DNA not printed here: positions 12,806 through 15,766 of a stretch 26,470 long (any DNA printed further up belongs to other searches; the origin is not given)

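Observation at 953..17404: Apparent 17-gene sigma54 operon for an unassigned periplasmic molybdoenzyme respiratory system, with its own oxyanion sensor and an unusual accessory set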

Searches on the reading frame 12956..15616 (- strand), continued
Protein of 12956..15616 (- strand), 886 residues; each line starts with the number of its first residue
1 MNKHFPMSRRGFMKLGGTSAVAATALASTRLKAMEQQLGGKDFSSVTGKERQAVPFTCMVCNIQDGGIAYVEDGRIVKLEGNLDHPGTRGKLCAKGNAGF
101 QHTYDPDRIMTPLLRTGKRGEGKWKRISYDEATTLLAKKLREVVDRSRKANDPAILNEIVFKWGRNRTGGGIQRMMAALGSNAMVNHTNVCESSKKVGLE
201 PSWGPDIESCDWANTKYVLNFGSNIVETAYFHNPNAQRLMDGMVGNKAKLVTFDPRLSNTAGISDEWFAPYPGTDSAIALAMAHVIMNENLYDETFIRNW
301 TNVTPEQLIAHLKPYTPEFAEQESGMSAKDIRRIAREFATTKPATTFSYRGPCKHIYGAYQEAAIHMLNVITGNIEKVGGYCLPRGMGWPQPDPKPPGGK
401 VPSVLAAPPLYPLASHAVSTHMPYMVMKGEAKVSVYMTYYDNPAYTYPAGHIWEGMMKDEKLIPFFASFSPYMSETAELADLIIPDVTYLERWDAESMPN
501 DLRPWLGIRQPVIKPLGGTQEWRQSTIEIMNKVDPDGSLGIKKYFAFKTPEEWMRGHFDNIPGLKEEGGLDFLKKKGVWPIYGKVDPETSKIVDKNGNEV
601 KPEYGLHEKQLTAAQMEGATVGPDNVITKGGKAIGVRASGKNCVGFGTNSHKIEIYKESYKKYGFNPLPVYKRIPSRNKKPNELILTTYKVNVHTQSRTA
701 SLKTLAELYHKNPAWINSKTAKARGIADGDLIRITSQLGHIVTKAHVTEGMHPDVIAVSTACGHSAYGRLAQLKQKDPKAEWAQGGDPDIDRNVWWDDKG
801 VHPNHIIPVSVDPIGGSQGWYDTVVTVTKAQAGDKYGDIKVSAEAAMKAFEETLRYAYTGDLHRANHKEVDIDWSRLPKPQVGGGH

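Call 38: get_annotated_region(hit=H1, flank=20000)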
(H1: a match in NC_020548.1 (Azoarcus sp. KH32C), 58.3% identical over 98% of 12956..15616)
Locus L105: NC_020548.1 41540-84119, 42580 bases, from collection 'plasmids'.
description: Azoarcus sp. KH32C plasmid pAZKH, complete sequence
organism: Azoarcus sp. KH32C (NCBI taxid 748247)
taxonomy: Bacteria; Pseudomonadota; Betaproteobacteria; Rhodocyclales; Zoogloeaceae; Azoarcus; Azoarcus sp. KH32C
host: -; source: -; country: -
typing (MOB-suite, as given by PLSDB): mobilizable; replicon rep_cluster_432; relaxase MOBP
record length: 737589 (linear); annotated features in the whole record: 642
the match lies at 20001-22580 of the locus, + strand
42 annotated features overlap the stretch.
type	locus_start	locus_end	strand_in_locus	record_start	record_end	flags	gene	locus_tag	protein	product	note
CDS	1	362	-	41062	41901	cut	-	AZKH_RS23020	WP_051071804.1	ABC transporter permease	GO:0055085 - transmembrane transport [Evidence IEA]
CDS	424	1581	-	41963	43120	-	-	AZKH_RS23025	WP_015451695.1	spermidine/putrescine ABC transporter substrate-binding protein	GO:0015846 - polyamine transport [Evidence IEA]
CDS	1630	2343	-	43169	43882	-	-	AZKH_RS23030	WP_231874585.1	hypothetical protein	-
CDS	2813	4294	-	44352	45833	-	-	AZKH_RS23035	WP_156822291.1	cytosine permease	-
CDS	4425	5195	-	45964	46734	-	-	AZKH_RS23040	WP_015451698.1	creatininase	GO:0046449 - creatinine metabolic process [Evidence IEA]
CDS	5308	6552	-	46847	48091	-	-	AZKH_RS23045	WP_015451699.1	M24 family metallopeptidase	-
CDS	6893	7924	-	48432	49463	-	-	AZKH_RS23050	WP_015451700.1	GlxA family transcriptional regulator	-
CDS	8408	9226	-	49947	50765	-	-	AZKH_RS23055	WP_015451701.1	class I SAM-dependent methyltransferase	-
CDS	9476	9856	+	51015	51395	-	-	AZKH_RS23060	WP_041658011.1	helix-turn-helix domain-containing protein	-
CDS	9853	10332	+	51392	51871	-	-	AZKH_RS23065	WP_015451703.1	arsenate reductase ArsC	-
CDS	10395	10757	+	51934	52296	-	arsD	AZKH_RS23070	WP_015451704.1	arsenite efflux transporter metallochaperone ArsD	-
CDS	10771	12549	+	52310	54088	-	arsA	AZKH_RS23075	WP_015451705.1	arsenical pump-driving ATPase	GO:0071722 - detoxification of arsenic-containing substance [Evidence IEA]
CDS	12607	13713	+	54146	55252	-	arsB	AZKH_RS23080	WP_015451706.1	ACR3 family arsenite efflux transporter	-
CDS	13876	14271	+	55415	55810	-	-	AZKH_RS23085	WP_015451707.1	hypothetical protein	-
CDS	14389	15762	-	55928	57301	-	-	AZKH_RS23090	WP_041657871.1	sigma-54 dependent transcriptional regulator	GO:0006355 - regulation of DNA-templated transcription [Evidence IEA]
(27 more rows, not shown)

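Call 45: get_annotated_region(hit=H23, flank=3000)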
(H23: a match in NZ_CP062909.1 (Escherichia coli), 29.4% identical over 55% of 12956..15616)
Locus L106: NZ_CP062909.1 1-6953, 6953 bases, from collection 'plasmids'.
description: Escherichia coli strain Res13-Lact-EB12-05 plasmid unnamednovel_1, complete sequence
organism: Escherichia coli (NCBI taxid 562)
taxonomy: Bacteria; Pseudomonadota; Gammaproteobacteria; Enterobacterales; Enterobacteriaceae; Escherichia; Escherichia coli
host: -; source: Sus scrofa domesticus,feces; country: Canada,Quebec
typing (MOB-suite, as given by PLSDB): mobilizable; replicon IncFIB
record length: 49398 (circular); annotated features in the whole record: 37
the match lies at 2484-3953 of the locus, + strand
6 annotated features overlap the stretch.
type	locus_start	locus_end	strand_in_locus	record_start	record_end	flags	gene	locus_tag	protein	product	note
CDS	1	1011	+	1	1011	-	-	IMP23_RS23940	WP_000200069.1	RepB family plasmid replication initiator protein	GO:0006270 - DNA replication initiation [Evidence IEA]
CDS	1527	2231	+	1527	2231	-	-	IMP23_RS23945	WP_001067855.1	IS6-like element IS26 family transposase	-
CDS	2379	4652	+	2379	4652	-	phsA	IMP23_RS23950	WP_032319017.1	thiosulfate reductase PhsA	-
CDS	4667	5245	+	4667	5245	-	phsB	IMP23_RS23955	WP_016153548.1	thiosulfate reductase electron transport protein PhsB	-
CDS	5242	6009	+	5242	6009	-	-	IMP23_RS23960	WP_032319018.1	thiosulfate reductase cytochrome B subunit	-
CDS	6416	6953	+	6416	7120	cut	-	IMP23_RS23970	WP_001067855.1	IS6-like element IS26 family transposase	-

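Call 63: search_protein_representatives(protein=window:12956-15616:-)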
Query: 886 residues. Proteins with E-value up to 0.001 (for the whole library): 13922; up to 1e-10: 5856; up to 1e-30: 1194. The best 150 are listed.
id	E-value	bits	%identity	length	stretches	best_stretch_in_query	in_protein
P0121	1.8e-273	926.4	50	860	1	7-865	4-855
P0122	9.6e-204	695.6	47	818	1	7-830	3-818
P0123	4.7e-196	670.1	48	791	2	7-606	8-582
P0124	8.4e-184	629.6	46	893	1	6-857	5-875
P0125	1.3e-180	619.0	46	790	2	7-580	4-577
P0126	2.5e-175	601.6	43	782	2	7-610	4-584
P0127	2.6e-173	594.9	44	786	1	7-824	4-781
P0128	4.5e-171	587.5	42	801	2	8-609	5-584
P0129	3.0e-159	548.3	40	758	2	7-580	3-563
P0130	6.4e-157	540.7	42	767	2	7-609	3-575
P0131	6.1e-155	534.1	46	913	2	39-622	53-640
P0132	3.9e-152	524.8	50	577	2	282-607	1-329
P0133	1.1e-151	523.3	42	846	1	53-829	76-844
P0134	1.7e-148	512.8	40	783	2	7-580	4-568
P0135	8.5e-148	510.5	40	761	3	8-524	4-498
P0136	6.4e-146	504.3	41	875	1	8-829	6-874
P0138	4.9e-141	488.1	41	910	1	7-772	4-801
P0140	1.4e-140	486.5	38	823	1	7-829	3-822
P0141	4.4e-140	484.9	41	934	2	55-666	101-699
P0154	8.6e-119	414.5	40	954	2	19-581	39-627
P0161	2.1e-109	383.4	36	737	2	54-585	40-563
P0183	3.2e-87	310.0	36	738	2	7-521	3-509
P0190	1.3e-80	288.1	33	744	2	7-593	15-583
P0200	6.7e-76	272.6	38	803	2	8-532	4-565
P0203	2.8e-75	270.5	35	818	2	7-537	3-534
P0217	6.8e-71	256.0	33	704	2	49-579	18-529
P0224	1.9e-69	251.2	34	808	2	7-533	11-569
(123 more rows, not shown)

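Call 64: find_encoding_contigs(protein=P0121, flank=10000, max_places=2)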
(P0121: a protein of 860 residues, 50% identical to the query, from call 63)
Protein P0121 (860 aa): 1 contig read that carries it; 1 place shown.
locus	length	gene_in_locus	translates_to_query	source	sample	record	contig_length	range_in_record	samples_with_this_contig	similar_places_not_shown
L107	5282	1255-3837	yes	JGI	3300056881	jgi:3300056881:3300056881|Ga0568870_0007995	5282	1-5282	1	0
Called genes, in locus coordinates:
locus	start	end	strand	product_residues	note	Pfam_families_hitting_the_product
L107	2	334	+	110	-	?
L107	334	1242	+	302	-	PF03916:NrfD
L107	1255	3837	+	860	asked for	PF00384:Molybdopterin, PF01568:Molydop_binding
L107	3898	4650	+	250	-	PF03264:Cytochrom_NNT (weak), PF14522:Cytochrome_C7 (faint), PF14537:Cytochrom_c3_2 (faint), PF22113:Mtrc-MtrF_II-IV_dom (faint), PF03264:Cytochrom_NNT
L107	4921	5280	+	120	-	?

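Call 65: find_encoding_contigs(protein=P0124, flank=10000, max_places=2)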
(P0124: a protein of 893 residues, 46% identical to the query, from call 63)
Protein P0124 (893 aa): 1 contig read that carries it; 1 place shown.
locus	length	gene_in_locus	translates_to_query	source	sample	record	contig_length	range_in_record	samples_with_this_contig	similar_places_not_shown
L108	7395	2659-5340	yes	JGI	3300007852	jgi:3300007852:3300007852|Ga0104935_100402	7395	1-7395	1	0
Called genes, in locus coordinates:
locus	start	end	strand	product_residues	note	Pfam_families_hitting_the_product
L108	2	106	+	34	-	?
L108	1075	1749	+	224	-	PF12797:Fer4_2 (faint), PF12837:Fer4_6 (faint), PF12838:Fer4_7 (weak), PF13187:Fer4_9 (weak), PF13237:Fer4_10 (faint), PF13247:Fer4_11, PF00037:Fer4 (weak)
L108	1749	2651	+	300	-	PF03916:NrfD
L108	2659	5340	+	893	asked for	PF04879:Molybdop_Fe4S4, PF00384:Molybdopterin, PF01568:Molydop_binding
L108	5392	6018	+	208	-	PF02613:Nitrate_red_del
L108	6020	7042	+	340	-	PF13477:Glyco_trans_4_2, PF13439:Glyco_transf_4, PF13579:Glyco_trans_4_4, PF00534:Glycos_transf_1, PF13692:Glyco_trans_1_4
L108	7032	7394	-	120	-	?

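Call 69: list_cluster_members(proteins=[P0122, P0131, P0133, P0154, P0124, P0138, P0136, P0141, P0140, P0161])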
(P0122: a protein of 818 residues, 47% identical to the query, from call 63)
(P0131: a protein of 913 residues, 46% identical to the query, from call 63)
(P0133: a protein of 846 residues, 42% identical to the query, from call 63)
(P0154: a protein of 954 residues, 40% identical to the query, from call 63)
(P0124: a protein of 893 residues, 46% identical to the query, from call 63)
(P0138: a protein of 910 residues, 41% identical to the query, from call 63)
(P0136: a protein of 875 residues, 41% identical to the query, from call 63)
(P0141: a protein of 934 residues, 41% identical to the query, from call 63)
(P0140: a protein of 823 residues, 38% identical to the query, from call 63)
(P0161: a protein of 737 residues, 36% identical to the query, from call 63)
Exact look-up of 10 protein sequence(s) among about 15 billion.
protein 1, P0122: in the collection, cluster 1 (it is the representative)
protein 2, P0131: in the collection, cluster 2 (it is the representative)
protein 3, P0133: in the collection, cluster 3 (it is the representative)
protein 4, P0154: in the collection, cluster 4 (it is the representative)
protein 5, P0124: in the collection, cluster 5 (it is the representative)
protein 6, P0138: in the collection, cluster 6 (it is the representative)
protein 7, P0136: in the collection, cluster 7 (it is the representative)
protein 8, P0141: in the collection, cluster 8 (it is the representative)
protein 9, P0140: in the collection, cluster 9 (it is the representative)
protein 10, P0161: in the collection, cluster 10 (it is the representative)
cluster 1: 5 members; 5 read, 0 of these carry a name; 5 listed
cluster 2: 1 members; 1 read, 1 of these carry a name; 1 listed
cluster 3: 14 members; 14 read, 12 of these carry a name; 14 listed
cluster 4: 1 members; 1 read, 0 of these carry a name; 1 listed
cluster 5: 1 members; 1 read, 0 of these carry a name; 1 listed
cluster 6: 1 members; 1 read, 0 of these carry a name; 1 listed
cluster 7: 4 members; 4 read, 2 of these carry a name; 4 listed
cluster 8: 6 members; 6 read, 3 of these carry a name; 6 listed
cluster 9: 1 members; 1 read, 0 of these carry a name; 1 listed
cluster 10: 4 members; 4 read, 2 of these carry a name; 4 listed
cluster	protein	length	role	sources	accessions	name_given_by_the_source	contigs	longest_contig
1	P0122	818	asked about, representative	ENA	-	-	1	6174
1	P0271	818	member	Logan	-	-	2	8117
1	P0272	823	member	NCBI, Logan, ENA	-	-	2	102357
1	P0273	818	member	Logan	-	-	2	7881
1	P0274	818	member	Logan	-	-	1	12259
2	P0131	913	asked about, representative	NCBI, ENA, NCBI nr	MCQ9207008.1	MAG: molybdopterin-dependent oxidoreductase [Omnitrophica bacterium] | molybdopterin-dependent oxidoreductase [Candidatus Omnitrophota bacterium]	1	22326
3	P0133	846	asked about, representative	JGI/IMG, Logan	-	anaerobic selenocysteine-containing dehydrogenase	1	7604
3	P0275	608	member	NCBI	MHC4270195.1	MAG: molybdopterin-containing oxidoreductase family protein, partial [Planctomycetota ...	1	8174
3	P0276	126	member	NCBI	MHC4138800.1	MAG: molybdopterin-containing oxidoreductase family protein, partial [Planctomycetota ...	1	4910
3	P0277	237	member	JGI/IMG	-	anaerobic selenocysteine-containing dehydrogenase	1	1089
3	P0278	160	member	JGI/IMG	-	anaerobic selenocysteine-containing dehydrogenase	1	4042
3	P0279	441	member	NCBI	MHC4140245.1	MAG: molybdopterin dinucleotide binding domain-containing protein, partial ...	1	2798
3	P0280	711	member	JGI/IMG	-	anaerobic selenocysteine-containing dehydrogenase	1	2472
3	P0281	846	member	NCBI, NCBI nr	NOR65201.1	MAG: molybdopterin-dependent oxidoreductase [Candidatus Scalindua sp.] | molybdopterin-dependent oxidoreductase [Candidatus Scalindua sp.]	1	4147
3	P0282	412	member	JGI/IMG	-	anaerobic selenocysteine-containing dehydrogenase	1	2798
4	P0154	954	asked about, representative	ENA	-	-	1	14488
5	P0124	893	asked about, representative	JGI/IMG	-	-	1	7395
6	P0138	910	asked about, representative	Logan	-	-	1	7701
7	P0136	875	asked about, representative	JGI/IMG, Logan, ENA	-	-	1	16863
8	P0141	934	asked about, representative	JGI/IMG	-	-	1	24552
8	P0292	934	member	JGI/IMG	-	thiosulfate reductase/polysulfide reductase chain A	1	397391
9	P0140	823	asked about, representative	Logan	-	-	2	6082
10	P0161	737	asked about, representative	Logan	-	-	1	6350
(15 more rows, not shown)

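Call 73: find_encoding_contigs(protein=P0292, flank=10000, max_places=1)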
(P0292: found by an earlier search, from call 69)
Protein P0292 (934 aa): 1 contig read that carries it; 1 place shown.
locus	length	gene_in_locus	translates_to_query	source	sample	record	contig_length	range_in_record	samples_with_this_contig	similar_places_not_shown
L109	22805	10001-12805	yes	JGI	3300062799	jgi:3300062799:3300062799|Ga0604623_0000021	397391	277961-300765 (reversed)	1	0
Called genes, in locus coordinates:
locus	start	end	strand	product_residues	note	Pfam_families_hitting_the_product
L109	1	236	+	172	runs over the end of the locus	-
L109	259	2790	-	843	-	PF00069:Pkinase, PF07714:PK_Tyr_Ser-Thr, PF01636:APH (weak), PF06293:Kdo (weak), PF13374:TPR_10 (faint), PF13424:TPR_12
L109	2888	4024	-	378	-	PF10282:Lactonase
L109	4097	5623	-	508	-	PF08666:SAF, PF04295:GD_AH_second, PF20629:GD_AH_C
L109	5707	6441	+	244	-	PF14622:Ribonucleas_3_3, PF00636:Ribonuclease_3, PF00035:dsrm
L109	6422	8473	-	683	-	PF02369:Big_1 (faint), PF13620:CarboxypepD_reg (weak)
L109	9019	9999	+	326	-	PF12838:Fer4_7 (faint), PF13247:Fer4_11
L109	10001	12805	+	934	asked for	PF04879:Molybdop_Fe4S4, PF00384:Molybdopterin, PF01568:Molydop_binding (weak)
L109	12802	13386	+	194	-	PF02613:Nitrate_red_del (faint)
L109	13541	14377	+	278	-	PF01209:Ubie_methyltran (weak), PF13489:Methyltransf_23, PF13847:Methyltransf_31, PF08241:Methyltransf_11, PF08242:Methyltransf_12, PF13649:Methyltransf_25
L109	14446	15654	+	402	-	PF13472:Lipase_GDSL_2 (weak)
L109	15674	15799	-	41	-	-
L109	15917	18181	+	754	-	-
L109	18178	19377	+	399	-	-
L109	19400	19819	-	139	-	PF00571:CBS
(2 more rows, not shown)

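Call 74: find_encoding_contigs(protein=P0272, flank=10000, max_places=1)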
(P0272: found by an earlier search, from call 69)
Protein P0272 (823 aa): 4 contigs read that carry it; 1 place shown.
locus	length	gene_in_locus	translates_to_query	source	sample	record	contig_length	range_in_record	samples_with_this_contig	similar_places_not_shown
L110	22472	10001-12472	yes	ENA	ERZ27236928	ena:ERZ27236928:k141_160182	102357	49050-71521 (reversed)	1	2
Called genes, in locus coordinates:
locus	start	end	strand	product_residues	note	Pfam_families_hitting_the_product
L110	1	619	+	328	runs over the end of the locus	PF00849:PseudoU_synth_2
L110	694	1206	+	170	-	-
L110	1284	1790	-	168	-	-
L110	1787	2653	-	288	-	-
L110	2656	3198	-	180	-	PF04542:Sigma70_r2, PF07638:Sigma70_ECF (faint), PF08281:Sigma70_r4_2, PF04545:Sigma70_r4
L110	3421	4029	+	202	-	PF01476:LysM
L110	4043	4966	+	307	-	PF13793:Pribosyltran_N, PF00156:Pribosyltran, PF14572:Pribosyl_synth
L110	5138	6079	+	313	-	PF12974:Phosphonate-bd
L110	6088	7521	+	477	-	PF17203:sCache_3_2, PF00672:HAMP, PF07730:HisKA_3, PF02518:HATPase_c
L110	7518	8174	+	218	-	PF00072:Response_reg, PF00196:GerE, PF08281:Sigma70_r4_2 (weak)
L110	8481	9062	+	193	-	PF13187:Fer4_9 (faint), PF13237:Fer4_10 (weak), PF13247:Fer4_11, PF12838:Fer4_7 (weak), PF00037:Fer4 (weak), PF12797:Fer4_2 (weak), PF12837:Fer4_6, PF13237:Fer4_10 (weak)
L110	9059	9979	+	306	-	PF03916:NrfD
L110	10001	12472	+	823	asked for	PF04879:Molybdop_Fe4S4, PF00384:Molybdopterin, PF01568:Molydop_binding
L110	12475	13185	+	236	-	PF02613:Nitrate_red_del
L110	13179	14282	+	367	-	PF14697:Fer4_21 (faint), PF25160:LdpA_Fe-S-bd (faint), PF12837:Fer4_6 (faint), PF12838:Fer4_7 (weak), PF00037:Fer4, PF12838:Fer4_7, PF13187:Fer4_9 (weak), PF13237:Fer4_10 (weak), +2 more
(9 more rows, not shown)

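Call 75: find_encoding_contigs(protein=P0136, flank=10000, max_places=1)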
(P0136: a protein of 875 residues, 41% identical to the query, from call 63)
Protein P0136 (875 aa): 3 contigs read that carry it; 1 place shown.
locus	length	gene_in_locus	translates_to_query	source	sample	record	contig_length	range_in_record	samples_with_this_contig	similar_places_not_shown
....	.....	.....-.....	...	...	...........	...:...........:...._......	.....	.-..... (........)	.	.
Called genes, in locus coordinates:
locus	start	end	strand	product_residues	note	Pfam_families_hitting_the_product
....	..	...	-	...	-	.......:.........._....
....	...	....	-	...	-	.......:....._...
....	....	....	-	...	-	-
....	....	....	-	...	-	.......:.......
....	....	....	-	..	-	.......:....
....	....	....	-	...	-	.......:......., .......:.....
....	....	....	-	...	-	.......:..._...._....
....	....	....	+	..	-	-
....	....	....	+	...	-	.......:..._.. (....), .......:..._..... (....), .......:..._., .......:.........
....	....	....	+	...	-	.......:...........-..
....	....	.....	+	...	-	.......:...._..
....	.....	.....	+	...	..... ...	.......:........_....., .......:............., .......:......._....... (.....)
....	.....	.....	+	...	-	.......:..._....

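Call 85: search_protein_families(library=pfam, proteins=[L013:7033-8154:-, L013:1630-2604:-, L013:3002-3979:+, L043:10765-11739:+, L043:11824-12864:-, L043:13092-14381:-, L011:13731-14174:+, L011:16460-16864:+, L011:14179-14883:+], max_evalue=0.01)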
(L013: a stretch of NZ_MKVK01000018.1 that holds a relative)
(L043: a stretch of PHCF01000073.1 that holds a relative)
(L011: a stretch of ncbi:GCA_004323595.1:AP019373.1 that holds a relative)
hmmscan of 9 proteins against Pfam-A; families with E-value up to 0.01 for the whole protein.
L013:7033-8154:- (373 aa): 3 families
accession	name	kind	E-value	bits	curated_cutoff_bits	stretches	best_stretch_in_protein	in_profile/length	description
PF06463.18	Mob_synth_C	-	1.9e-32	112.3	37.4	1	229-352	2-127/128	Molybdenum Cofactor Synthesis C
PF04055.27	Radical_SAM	-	2.4e-29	103.1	29.5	1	61-223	2-166/166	Radical SAM superfamily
PF13353.11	Fer4_12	-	1.2e-05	26.1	22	1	64-167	13-113/137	4Fe-4S single cluster domain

L013:1630-2604:- (324 aa): 3 families
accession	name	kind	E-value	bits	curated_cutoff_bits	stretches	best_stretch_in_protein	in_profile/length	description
PF00753.33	Lactamase_B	-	2.5e-13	50.8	22.7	1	73-255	9-196/196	Metallo-beta-lactamase superfamily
PF19583.5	ODP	-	0.00038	20.8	27.2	1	177-219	94-137/194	ODP family beta lactamase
PF21695.3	GlnR_1st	-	0.0066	16.8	27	0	74-116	37-80/111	Transcription regulator GlnR, N-terminal domain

L013:3002-3979:+ (325 aa): 1 family
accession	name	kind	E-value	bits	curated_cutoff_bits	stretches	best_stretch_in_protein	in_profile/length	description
PF03773.19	ArsP_1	-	2e-68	231.1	32.3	1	29-321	2-293/294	Predicted permease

L043:10765-11739:+ (324 aa): 3 families
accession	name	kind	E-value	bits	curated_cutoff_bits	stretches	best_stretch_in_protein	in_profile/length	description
PF06463.18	Mob_synth_C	-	2.9e-34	118.2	37.4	1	185-308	3-128/128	Molybdenum Cofactor Synthesis C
PF04055.27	Radical_SAM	-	9.9e-33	114.1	29.5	1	17-178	2-166/166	Radical SAM superfamily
PF13353.11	Fer4_12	-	8.2e-05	23.4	22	1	20-122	13-114/137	4Fe-4S single cluster domain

L043:11824-12864:- (346 aa): 1 family
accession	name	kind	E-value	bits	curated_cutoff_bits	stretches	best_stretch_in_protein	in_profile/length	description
PF00753.33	Lactamase_B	-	3.2e-15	57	22.7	1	86-274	3-196/196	Metallo-beta-lactamase superfamily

L043:13092-14381:- (429 aa): 1 family
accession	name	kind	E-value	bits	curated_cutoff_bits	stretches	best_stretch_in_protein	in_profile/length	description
PF03773.19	ArsP_1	-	1e-73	248.5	32.3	1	131-426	1-293/294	Predicted permease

L011:13731-14174:+ (147 aa): 1 family
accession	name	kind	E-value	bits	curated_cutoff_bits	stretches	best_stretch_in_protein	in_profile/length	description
PF03745.19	DUF309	-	0.0006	19.9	27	1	39-88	16-57/59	Domain of unknown function (DUF309)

L011:16460-16864:+ (134 aa): 0 families

L011:14179-14883:+ (234 aa): 0 families
